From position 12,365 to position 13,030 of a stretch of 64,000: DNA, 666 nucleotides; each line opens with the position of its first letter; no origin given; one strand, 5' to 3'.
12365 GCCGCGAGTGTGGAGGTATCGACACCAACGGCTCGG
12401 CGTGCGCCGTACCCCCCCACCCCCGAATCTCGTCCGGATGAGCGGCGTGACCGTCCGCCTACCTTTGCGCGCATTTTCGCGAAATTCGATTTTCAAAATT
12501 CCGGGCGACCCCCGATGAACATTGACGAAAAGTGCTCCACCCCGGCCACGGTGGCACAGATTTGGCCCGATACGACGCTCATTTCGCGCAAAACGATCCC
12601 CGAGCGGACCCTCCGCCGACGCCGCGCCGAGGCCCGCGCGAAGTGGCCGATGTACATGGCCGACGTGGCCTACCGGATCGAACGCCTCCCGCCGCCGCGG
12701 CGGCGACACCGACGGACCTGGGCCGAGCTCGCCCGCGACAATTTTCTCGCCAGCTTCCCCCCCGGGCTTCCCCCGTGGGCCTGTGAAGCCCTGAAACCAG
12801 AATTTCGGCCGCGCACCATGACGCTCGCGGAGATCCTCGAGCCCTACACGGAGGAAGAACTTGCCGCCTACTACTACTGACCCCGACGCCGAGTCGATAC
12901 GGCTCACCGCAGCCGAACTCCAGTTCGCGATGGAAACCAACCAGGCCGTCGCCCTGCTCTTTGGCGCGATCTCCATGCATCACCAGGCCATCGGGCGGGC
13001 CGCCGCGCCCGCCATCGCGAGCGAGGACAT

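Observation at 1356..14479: Array of at least seven head-to-tail copies of a ~1.9-kb modular unit with a strongly conserved ~230-nt non-coding leader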

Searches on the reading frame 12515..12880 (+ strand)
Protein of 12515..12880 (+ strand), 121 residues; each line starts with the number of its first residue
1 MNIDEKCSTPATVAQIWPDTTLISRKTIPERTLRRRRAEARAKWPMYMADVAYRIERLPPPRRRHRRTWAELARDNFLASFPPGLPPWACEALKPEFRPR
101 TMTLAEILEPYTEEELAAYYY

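Call 13: search_protein_families(library=pfam, max_evalue=0.01, proteins=[window:12515-12880:+])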
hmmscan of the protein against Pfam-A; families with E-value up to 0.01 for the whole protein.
window:12515-12880:+ (121 aa): 0 families

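Call 32: find_homologous_proteins(query=window:12515-12880:+)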
Query window:12515-12880:+ (121 aa): 70 proteins with E <= 0.001 among 95 candidates.
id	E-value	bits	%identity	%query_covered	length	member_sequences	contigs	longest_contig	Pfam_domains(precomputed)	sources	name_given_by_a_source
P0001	6.1e-75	267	100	100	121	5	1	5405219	-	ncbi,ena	-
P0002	9.0e-67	241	89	100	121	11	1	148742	-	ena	-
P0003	1.1e-66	240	90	100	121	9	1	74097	-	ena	-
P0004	2.5e-64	233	87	100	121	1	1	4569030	-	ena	-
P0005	1.5e-61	224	83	100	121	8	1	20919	-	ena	-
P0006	1.1e-59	218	81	100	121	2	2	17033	-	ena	-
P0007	1.7e-59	217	81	100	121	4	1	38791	-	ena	-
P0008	1.0e-58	215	80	100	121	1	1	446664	-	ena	-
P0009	3.0e-58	213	80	100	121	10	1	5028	-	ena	-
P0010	8.0e-58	212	79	100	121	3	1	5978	-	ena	-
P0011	2.0e-57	211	80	100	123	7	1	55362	-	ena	-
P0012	2.5e-57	210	79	100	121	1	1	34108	-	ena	-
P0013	5.4e-57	209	80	100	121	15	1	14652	-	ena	-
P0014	1.3e-56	208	79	100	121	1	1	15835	-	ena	-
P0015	7.3e-56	206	79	100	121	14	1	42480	-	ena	-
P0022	3.6e-53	197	85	87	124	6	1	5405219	-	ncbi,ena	-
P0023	1.2e-52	195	74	100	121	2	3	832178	-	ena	-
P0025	2.1e-52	194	73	100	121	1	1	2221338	-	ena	-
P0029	3.1e-49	184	71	100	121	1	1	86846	-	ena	-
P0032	7.1e-48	180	69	100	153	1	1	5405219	-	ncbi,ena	-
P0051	1.9e-29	120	66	74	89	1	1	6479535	-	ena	-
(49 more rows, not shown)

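Call 33: find_encoding_contigs(protein=P0002, flank=10000, max_places=3)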
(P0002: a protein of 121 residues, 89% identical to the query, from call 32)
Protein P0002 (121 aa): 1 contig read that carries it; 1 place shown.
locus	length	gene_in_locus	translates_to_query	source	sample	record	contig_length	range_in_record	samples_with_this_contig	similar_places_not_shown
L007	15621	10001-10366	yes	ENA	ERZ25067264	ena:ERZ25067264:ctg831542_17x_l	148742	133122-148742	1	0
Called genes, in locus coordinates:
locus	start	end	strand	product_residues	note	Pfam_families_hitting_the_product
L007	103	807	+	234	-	PF03695:UPF0149, PF02810:SEC-C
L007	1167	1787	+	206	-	-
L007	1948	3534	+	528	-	PF01464:SLT, PF01476:LysM, PF23473:LysM3_LYK4_5 (faint), PF01476:LysM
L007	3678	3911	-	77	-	-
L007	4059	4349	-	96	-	-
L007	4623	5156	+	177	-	PF13356:Arm-DNA-bind_3, PF22022:Phage_int_M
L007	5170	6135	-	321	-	PF13737:DDE_Tnp_1_5, PF01609:DDE_Tnp_1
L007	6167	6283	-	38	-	-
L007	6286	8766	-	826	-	PF07626:PSD3, PF07637:PSD5, PF07631:PSD4, PF07627:PSCyt3, PF07624:PSD2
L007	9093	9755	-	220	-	PF00665:rve (weak), PF13683:rve_3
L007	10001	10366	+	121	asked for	-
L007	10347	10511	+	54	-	-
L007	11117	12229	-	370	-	PF14319:Zn_Tnp_IS91, PF04986:Y2_Tnp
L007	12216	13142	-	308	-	-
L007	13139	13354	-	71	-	PF12728:HTH_17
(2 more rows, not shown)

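Call 34: find_encoding_contigs(protein=P0004, flank=10000, max_places=3)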
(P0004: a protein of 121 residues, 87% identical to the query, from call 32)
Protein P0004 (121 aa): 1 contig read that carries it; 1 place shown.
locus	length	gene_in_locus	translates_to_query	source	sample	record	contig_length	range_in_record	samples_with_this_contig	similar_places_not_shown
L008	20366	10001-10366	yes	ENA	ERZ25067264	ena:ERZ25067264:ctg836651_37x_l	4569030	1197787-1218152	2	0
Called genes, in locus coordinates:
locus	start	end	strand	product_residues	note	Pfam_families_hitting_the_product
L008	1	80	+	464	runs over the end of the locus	PF05598:DUF772, PF01609:DDE_Tnp_1 (weak)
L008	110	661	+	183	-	-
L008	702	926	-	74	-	-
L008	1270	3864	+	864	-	PF00501:AMP-binding, PF13193:AMP-binding_C, PF02522:Antibiotic_NAT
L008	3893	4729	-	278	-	PF08241:Methyltransf_11 (weak), PF08242:Methyltransf_12, PF13649:Methyltransf_25 (weak), PF13847:Methyltransf_31 (faint)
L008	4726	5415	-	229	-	-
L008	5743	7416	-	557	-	PF18765:Polbeta (weak), PF01420:Methylase_S (weak)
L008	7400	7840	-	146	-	PF08780:NTase_sub_bind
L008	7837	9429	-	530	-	PF12161:HsdM_N, PF02384:N6_Mtase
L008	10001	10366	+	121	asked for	-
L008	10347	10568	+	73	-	-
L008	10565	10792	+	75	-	-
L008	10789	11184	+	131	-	-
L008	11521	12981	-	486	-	PF01548:DEDD_Tnp_IS110, PF02371:Transposase_20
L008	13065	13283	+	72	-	-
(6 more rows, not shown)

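Call 35: find_encoding_contigs(protein=P0008, flank=10000, max_places=3)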
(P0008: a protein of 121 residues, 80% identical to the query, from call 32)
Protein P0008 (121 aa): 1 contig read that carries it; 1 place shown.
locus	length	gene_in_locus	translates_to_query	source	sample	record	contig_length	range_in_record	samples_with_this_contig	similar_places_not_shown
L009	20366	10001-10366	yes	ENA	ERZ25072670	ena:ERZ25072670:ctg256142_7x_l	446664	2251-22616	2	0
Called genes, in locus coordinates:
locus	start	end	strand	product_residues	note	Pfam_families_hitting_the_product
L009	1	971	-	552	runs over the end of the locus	-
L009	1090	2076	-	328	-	-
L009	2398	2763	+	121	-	-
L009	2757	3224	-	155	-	-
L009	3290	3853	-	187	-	PF13384:HTH_23 (weak), PF13936:HTH_38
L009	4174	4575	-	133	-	-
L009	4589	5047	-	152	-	-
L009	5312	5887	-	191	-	-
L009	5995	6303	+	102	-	PF01527:HTH_Tnp_1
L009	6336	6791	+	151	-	PF13276:HTH_21, PF00665:rve (weak)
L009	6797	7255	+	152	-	PF00665:rve, PF13683:rve_3, PF13333:rve_2 (weak)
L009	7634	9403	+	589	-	PF10592:AIPR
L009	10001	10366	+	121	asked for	-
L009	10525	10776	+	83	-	-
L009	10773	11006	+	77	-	-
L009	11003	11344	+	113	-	-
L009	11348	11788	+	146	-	-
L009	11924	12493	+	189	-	-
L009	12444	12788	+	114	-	-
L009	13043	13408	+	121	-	-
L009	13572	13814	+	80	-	-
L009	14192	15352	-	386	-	PF05598:DUF772, PF01609:DDE_Tnp_1 (weak)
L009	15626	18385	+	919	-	PF00884:Sulfatase, PF01663:Phosphodiest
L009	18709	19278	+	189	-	-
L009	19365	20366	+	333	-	PF16289:PIN_12, PF18476:PIN_8, PF16289:PIN_12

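Call 36: find_encoding_contigs(protein=P0023, flank=10000, max_places=3)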
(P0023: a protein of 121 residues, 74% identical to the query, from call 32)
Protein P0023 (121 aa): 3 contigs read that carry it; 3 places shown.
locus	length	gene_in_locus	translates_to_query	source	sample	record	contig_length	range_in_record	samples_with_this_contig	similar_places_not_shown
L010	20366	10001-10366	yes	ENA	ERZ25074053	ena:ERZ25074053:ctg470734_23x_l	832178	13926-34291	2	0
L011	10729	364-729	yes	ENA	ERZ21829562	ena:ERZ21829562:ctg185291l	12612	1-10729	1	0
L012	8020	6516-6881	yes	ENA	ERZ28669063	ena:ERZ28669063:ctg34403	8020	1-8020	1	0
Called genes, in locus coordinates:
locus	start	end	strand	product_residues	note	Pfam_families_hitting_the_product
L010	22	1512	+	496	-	-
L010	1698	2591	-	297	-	PF13276:HTH_21, PF13683:rve_3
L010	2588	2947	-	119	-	-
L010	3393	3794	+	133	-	-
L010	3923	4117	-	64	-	PF01527:HTH_Tnp_1, PF13384:HTH_23 (weak), PF13518:HTH_28 (weak)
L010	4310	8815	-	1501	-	PF13191:AAA_16, PF13401:AAA_22, PF24883:NPHP3_N (weak), PF24390:PRTase-CE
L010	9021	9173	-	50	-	-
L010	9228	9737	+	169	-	PF03160:Calx-beta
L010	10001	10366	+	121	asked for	-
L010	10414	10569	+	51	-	-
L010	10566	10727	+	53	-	-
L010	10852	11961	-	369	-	PF14319:Zn_Tnp_IS91, PF04986:Y2_Tnp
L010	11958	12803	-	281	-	-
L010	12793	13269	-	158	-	PF12728:HTH_17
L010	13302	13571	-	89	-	PF05930:Phage_AlpA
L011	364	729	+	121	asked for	-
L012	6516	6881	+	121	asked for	-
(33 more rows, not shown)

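Call 37: find_encoding_contigs(protein=P0025, flank=10000, max_places=3)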
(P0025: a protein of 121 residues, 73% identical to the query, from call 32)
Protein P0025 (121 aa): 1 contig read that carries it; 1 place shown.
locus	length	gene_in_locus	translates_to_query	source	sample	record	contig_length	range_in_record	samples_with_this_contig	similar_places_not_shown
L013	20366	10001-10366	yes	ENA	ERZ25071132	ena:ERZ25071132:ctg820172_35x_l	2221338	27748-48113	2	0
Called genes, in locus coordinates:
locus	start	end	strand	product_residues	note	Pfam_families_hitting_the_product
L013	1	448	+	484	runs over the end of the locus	PF08757:CotH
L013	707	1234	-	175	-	-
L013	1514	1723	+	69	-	-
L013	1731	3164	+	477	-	-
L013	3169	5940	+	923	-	PF00884:Sulfatase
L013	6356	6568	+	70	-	PF01329:Pterin_4a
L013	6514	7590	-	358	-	PF01548:DEDD_Tnp_IS110, PF02371:Transposase_20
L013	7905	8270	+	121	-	-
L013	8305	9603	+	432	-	PF01582:TIR, PF13676:TIR_2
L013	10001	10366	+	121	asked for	-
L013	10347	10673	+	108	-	-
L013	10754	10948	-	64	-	-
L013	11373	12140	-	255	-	PF13091:PLDc_2, PF00614:PLDc (weak)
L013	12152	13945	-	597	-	PF09369:MZB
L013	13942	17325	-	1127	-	PF00271:Helicase_C (weak)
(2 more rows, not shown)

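Call 38: find_encoding_contigs(protein=P0051, flank=10000, max_places=3)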
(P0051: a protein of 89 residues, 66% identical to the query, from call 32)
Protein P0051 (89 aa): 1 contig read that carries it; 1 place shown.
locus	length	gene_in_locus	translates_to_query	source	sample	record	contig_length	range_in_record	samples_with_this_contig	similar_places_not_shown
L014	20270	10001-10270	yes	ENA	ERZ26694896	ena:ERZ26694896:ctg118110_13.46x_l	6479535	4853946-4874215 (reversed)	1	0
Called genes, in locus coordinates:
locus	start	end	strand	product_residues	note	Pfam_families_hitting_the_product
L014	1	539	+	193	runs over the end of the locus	PF13701:DDE_Tnp_1_4 (weak)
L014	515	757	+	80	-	-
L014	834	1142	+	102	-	-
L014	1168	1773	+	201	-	PF13358:DDE_3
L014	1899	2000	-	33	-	-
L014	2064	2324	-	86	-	-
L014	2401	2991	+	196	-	-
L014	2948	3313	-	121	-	-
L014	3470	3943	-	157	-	-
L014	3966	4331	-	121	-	-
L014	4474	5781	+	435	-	PF00872:Transposase_mut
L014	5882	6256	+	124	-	-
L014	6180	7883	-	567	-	PF03235:GmrSD_N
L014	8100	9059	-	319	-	PF13391:HNH_2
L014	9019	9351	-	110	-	PF01420:Methylase_S (weak)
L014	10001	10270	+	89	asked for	-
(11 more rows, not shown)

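Call 39: find_encoding_contigs(protein=P0029, flank=10000, max_places=3)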
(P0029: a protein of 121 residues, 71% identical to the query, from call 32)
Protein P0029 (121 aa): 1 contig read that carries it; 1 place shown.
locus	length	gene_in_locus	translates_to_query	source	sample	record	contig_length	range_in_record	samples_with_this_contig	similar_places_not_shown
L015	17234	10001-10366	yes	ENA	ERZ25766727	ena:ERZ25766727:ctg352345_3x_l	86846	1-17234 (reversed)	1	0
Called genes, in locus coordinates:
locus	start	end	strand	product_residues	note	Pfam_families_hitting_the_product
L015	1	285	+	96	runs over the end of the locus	-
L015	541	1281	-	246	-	PF01209:Ubie_methyltran, PF13489:Methyltransf_23, PF05175:MTS (weak), PF13847:Methyltransf_31, PF08241:Methyltransf_11, PF08242:Methyltransf_12, PF13649:Methyltransf_25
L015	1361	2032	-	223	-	PF12762:DDE_Tnp_IS1595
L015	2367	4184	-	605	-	PF01548:DEDD_Tnp_IS110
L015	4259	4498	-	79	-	-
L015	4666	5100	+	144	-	PF00665:rve, PF13683:rve_3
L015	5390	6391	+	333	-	-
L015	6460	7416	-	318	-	PF12760:Zn_ribbon_IS1595, PF12762:DDE_Tnp_IS1595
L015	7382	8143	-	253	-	PF20604:DUF6798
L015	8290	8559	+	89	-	-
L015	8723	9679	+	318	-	PF13505:OMP_b-brl (weak), PF02462:Opacity (weak)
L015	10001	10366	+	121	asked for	-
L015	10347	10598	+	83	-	-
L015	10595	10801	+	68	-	-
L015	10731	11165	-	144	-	PF00665:rve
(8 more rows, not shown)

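Call 53: search_solved_structures(query=L009:11924-12493:+, max_evalue=1)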
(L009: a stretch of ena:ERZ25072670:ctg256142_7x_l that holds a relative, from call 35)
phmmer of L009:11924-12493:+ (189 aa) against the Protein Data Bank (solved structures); distinct sequences matched with E-value up to 1: 1.
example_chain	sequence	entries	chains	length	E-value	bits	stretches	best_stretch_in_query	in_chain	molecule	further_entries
3fvv_A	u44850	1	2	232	0.17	15.1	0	68-135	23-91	uncharacterized protein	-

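Call 55: search_protein_families(library=ncbifam, max_evalue=0.01, proteins=[window:12515-12880:+, L009:11924-12493:+, L009:11003-11344:+, L009:12444-12788:+])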
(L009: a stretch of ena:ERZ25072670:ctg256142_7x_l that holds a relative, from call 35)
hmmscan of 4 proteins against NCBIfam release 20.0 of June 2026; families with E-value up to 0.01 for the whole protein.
window:12515-12880:+ (121 aa): 0 families

L009:11924-12493:+ (189 aa): 0 families

L009:11003-11344:+ (113 aa): 0 families

L009:12444-12788:+ (114 aa): 0 families

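Call 70: predict_structure(alignment_id=A4)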
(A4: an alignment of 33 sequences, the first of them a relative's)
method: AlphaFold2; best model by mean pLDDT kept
length: 121 residues; sequences in the alignment: 33
mean_pLDDT: 64.5   pTM: 0.48
mean pLDDT of the five models: 64.5, 63.8, 52.6, 48.6, 47.6
residues with pLDDT >= 90: 0; 70-90: 44; 50-70: 60; < 50: 17
segments of 3 or more residues with pLDDT < 50: 1-13
pLDDT, mean of each block of 10 residues (from residue 1): 40 48 75 86 78 77 61 64 61 55 62 68 41
secondary structure, 60 per line:
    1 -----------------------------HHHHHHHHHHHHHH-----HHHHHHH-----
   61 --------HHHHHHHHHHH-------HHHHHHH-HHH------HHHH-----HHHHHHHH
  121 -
elements in order: H30-43 H49-55 H69-79 H87-93 H104-107 H113-120

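Call 75: search_protein_families(library=padloc, max_evalue=0.001, proteins=[window:12515-12880:+, L009:11924-12493:+])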
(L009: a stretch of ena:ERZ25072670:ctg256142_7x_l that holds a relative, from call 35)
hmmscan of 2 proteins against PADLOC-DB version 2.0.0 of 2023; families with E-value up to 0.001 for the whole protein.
window:12515-12880:+ (121 aa): 0 families

L009:11924-12493:+ (189 aa): 0 families

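Call 76: find_homologous_proteins(query=L009:11924-12493:+, max_evalue=0.001)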
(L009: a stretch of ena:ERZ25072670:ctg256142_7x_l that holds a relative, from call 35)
Query L009:11924-12493:+ (189 aa): 167 proteins with E <= 0.001 among 2038 candidates; the best 120 are listed.
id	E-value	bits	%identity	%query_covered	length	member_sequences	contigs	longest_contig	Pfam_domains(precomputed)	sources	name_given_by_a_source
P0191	2.7e-116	404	100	100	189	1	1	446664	-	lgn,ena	-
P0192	1.9e-90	320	81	100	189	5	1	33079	-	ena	-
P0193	2.2e-87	310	80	97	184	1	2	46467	-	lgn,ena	-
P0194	1.8e-86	307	77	100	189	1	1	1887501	-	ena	-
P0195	2.3e-74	267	88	78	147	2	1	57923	-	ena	-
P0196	5.6e-66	240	64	96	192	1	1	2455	-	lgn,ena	-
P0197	6.8e-59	217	60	96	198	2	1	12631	-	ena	-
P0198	1.0e-57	213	77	72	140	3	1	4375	-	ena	-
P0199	4.6e-56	208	76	72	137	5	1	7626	-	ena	-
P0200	1.7e-49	186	61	89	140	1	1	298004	-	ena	-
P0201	1.6e-44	170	74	63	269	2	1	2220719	-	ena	-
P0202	2.9e-38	150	80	44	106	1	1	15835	-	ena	-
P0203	2.9e-27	114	42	93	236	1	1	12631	-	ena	-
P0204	3.0e-25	107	49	71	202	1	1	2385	-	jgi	jgi:hypothetical protein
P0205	5.7e-25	106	55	60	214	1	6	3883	-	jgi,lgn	-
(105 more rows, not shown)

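Call 78: search_solved_structures(query=A5, max_evalue=1, show_alignments=1)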
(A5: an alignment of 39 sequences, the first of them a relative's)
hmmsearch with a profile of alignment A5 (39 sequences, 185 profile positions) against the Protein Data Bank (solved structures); distinct sequences matched with E-value up to 1: 1.
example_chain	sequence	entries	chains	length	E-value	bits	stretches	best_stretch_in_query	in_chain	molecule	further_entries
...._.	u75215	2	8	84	0.65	13.5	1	56-115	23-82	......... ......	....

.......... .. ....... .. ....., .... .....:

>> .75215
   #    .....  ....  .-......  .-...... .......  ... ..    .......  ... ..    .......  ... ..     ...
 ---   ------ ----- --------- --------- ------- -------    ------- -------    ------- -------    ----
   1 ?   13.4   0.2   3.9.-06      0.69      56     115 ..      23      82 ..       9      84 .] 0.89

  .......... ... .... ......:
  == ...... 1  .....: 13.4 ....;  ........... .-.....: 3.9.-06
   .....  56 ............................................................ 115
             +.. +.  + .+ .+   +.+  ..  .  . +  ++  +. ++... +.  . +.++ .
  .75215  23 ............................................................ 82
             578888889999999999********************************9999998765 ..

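Call 79: search_protein_families(library=pfam, alignment_id=A5, max_evalue=0.01)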
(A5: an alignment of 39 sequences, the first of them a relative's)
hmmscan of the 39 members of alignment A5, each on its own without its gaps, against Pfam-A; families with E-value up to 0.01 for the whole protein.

A. member 1, P0191 (189 aa): 0 families

B. families by the number of members that match (of 39 scanned): 5 families
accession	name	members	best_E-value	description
PF22640.1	ManC_GMP_beta-helix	4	0.0001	MannoseP isomerase/GMP-like beta-helix domain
PF01096.23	Zn_ribbon_TFIIS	1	0.0029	Transcription factor S-II (TFIIS)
PF09818.15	ABC_ATPase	1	0.0029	P-loop domain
PF13717.11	Zn_ribbon_4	1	0.005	zinc-ribbon domain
PF02195.25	ParB_N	1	0.0075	ParB N-terminal domain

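Call 83: predict_structure(alignment_id=A5)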
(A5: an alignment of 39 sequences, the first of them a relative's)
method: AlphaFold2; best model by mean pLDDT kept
length: 189 residues; sequences in the alignment: 39
mean_pLDDT: 84.2   pTM: 0.62
mean pLDDT of the five models: 84.2, 82.1, 80.3, 75.6, 73.7
residues with pLDDT >= 90: 80; 70-90: 82; 50-70: 27; < 50: 0
segments of 3 or more residues with pLDDT < 50: none
pLDDT, mean of each block of 10 residues (from residue 1): 82 93 89 93 94 94 94 96 92 88 84 79 84 58 77 90 77 67 67
secondary structure, 60 per line:
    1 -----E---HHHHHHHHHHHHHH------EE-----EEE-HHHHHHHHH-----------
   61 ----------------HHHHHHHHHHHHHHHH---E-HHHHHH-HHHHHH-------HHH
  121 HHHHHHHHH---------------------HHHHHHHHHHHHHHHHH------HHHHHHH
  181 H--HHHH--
elements in order: H10-23 E37-39 H41-49 H77-92 H98-103 H105-110 H118-129 H151-167 H174-181 H184-187
